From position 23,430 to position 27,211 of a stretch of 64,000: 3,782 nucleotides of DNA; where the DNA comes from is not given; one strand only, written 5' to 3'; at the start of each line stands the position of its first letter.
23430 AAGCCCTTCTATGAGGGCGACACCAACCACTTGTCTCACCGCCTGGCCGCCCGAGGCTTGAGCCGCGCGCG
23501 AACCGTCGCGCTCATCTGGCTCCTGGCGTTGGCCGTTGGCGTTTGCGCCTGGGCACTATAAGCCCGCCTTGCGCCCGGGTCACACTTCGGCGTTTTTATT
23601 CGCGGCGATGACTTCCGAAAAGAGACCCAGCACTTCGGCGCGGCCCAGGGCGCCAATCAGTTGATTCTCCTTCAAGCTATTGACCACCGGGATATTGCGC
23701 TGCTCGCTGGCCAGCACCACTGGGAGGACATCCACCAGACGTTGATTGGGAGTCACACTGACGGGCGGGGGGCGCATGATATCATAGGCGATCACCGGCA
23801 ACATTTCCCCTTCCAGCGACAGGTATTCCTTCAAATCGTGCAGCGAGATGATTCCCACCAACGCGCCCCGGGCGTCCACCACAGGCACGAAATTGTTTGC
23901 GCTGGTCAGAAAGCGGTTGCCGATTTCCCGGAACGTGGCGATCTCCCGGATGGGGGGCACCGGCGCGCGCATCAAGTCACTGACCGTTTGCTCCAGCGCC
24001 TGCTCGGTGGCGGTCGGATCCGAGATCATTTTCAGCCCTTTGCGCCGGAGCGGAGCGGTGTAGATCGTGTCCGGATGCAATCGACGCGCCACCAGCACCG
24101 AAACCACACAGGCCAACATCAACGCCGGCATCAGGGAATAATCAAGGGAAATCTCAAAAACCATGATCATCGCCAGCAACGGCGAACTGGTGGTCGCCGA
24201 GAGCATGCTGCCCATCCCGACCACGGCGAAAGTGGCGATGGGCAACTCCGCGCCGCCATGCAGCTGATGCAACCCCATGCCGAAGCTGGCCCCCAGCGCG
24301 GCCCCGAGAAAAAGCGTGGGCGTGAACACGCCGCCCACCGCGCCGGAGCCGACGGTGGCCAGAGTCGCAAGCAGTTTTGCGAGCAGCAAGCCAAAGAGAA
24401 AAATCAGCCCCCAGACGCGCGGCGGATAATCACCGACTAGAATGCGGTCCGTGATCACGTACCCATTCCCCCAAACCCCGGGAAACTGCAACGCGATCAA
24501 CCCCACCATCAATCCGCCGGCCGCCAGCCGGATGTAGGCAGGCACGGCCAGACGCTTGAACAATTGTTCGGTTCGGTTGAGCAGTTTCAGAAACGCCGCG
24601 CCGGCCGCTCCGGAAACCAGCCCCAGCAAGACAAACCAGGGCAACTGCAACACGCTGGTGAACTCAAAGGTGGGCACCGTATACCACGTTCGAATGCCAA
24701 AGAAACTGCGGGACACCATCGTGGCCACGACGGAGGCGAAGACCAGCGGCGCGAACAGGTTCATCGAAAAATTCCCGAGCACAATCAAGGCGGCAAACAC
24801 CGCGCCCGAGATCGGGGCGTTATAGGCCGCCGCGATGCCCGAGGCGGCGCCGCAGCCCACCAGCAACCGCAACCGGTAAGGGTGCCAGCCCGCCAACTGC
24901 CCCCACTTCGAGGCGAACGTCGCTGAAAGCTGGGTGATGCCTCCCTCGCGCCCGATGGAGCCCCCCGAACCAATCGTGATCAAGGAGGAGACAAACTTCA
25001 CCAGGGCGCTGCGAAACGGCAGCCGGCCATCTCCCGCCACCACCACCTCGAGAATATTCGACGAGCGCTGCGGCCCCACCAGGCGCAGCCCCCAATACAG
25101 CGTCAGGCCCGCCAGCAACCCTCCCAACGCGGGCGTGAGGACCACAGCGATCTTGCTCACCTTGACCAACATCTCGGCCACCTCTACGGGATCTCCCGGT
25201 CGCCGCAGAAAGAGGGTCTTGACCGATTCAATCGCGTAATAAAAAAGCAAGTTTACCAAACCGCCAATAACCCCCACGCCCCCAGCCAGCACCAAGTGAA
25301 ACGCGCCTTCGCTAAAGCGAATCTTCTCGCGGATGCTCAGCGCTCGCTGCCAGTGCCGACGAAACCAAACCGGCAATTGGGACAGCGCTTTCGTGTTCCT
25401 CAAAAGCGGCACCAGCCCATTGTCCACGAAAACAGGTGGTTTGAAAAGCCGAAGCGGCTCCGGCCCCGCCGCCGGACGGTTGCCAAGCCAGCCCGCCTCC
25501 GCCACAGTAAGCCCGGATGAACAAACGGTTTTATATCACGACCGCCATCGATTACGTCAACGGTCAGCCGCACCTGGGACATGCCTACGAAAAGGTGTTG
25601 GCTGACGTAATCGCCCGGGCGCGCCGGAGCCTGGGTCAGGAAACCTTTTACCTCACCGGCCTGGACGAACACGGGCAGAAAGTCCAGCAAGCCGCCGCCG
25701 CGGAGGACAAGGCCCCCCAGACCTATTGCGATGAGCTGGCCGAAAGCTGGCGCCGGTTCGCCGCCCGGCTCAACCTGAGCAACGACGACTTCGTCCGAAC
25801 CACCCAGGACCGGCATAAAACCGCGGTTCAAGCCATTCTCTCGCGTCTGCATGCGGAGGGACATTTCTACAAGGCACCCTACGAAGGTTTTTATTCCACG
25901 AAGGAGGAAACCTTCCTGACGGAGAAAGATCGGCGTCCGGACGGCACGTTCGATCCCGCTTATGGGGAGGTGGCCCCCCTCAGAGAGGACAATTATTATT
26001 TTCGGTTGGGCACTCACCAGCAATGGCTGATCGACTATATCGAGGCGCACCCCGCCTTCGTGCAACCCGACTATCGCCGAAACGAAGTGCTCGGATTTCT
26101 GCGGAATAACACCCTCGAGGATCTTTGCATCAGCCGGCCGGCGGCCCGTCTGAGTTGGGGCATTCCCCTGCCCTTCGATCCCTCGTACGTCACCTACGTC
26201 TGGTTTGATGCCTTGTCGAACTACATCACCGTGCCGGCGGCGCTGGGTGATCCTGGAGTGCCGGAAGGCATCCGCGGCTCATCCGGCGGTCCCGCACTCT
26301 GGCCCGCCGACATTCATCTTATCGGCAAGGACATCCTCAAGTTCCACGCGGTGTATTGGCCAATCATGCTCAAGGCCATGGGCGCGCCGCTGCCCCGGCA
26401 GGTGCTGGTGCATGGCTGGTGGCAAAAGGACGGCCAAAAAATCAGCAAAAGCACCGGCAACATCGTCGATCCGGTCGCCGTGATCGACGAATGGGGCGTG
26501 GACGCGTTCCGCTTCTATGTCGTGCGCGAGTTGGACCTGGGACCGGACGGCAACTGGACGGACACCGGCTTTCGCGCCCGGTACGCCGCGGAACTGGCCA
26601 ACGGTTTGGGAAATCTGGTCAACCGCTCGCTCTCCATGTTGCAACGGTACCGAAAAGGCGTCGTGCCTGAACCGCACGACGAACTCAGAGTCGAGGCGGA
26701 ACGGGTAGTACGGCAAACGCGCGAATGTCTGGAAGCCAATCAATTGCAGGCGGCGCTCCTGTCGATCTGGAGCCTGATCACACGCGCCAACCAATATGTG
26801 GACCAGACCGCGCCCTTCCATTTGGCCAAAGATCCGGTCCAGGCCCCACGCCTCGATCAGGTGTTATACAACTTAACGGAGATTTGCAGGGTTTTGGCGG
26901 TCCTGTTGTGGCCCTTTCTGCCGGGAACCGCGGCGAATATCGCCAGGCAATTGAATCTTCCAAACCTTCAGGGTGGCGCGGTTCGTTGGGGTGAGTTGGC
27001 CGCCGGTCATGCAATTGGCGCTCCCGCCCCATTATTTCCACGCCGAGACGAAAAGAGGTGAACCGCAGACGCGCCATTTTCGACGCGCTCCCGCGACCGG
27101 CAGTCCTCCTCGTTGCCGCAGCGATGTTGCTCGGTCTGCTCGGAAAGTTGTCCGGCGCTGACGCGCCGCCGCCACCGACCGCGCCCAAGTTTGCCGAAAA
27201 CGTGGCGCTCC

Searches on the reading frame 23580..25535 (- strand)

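Call 78: search_protein_families(library=pfam, proteins=[window:23580-25535:-], max_evalue=0.00001)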
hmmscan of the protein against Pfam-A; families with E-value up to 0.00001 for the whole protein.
window:23580-25535:- (651 aa): 2 families
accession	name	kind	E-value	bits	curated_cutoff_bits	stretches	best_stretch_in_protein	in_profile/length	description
PF00654.25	Voltage_CLC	-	2.9e-83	280.3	24.8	1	160-484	23-346/346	Voltage gated chloride channel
PF00571.33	CBS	-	2.6e-14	53.7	24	1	518-573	1-56/57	CBS domain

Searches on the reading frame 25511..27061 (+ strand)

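Call 79: search_protein_families(library=pfam, proteins=[window:25511-27061:+], max_evalue=0.00001)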
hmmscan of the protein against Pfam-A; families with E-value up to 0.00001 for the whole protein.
window:25511-27061:+ (516 aa): 4 families
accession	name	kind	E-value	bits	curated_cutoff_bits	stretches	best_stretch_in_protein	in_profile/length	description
PF09334.17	tRNA-synt_1g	-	2.8e-89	300.1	20.1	2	157-373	178-390/391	tRNA synthetases class I (M)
PF00133.28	tRNA-synt_1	-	7.6e-31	107.7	22.7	2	4-222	22-245/414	tRNA synthetases class I (I, L, M and V)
PF01406.26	tRNA-synt_1e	-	1.1e-10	41.9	27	1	16-128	19-131/301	tRNA synthetases class I (C) catalytic domain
PF19303.5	Anticodon_3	-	3.5e-07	30.6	23.5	1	389-511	11-134/152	Anticodon binding domain of methionyl tRNA ligase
